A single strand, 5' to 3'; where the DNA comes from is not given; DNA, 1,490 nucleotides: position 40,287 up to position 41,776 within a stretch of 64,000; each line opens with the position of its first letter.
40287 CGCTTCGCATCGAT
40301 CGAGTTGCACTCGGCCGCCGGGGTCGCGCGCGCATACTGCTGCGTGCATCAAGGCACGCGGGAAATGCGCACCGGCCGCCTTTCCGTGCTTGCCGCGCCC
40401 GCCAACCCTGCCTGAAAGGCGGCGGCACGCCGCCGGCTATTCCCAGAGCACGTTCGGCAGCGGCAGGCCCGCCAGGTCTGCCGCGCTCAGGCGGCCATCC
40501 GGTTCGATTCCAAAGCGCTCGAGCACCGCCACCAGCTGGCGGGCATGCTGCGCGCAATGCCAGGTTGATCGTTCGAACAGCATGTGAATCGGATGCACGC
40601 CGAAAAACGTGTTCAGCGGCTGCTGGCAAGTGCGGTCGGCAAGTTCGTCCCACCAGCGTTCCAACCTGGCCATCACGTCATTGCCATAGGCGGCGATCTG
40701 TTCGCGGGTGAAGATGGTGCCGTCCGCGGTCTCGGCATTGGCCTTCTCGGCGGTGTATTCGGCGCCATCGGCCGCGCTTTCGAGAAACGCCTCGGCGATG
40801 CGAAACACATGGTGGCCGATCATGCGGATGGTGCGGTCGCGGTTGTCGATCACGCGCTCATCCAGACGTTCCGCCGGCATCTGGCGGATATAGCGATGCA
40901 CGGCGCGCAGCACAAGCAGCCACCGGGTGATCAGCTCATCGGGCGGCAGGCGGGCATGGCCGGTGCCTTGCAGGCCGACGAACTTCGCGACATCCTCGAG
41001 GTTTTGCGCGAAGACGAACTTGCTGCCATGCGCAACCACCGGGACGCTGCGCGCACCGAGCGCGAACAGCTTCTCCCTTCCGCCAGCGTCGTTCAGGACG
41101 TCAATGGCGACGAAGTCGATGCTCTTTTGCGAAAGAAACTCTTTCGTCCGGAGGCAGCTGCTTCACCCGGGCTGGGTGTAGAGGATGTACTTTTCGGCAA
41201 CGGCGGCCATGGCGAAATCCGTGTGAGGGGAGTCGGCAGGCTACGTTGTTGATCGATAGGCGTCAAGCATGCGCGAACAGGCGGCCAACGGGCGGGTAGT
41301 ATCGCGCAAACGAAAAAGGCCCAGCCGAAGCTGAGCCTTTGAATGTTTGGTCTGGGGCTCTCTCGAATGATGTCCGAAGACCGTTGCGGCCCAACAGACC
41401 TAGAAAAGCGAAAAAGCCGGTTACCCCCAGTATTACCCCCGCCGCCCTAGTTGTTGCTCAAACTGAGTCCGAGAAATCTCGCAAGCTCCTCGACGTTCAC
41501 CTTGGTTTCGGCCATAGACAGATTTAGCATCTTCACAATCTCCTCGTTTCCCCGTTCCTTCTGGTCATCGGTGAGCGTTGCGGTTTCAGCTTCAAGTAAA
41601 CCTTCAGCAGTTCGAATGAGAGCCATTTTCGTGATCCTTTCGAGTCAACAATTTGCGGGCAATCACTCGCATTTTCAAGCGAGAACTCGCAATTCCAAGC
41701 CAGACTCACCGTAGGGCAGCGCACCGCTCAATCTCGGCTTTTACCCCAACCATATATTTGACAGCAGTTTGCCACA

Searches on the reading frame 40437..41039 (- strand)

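Call 3: search_protein_families(library=pfam, proteins=[window:40437-41039:-], max_evalue=0.1)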
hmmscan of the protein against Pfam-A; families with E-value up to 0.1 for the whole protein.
window:40437-41039:- (200 aa): 1 family
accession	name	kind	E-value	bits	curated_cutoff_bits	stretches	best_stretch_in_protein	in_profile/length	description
PF12867.12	DinB_2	-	1.1e-05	26.3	24.8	1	45-169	7-128/128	DinB superfamily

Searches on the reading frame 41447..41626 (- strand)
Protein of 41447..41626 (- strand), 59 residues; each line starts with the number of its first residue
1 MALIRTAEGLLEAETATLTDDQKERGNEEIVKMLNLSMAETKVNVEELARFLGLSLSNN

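Call 61: search_protein_families(library=pfam, proteins=[window:41447-41626:-], max_evalue=1)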
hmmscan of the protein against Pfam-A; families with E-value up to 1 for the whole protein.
window:41447-41626:- (59 aa): 0 families

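Call 92: list_cluster_members(proteins=[P0001, window:41447-41626:-])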
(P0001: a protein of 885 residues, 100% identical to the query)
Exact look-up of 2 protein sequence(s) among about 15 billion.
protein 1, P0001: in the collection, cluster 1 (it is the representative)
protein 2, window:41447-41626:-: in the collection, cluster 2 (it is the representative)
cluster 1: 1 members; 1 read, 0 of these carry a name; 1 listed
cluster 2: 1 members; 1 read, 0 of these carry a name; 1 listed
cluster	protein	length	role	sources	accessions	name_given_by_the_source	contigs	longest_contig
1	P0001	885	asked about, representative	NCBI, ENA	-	-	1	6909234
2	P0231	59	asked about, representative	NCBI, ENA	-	-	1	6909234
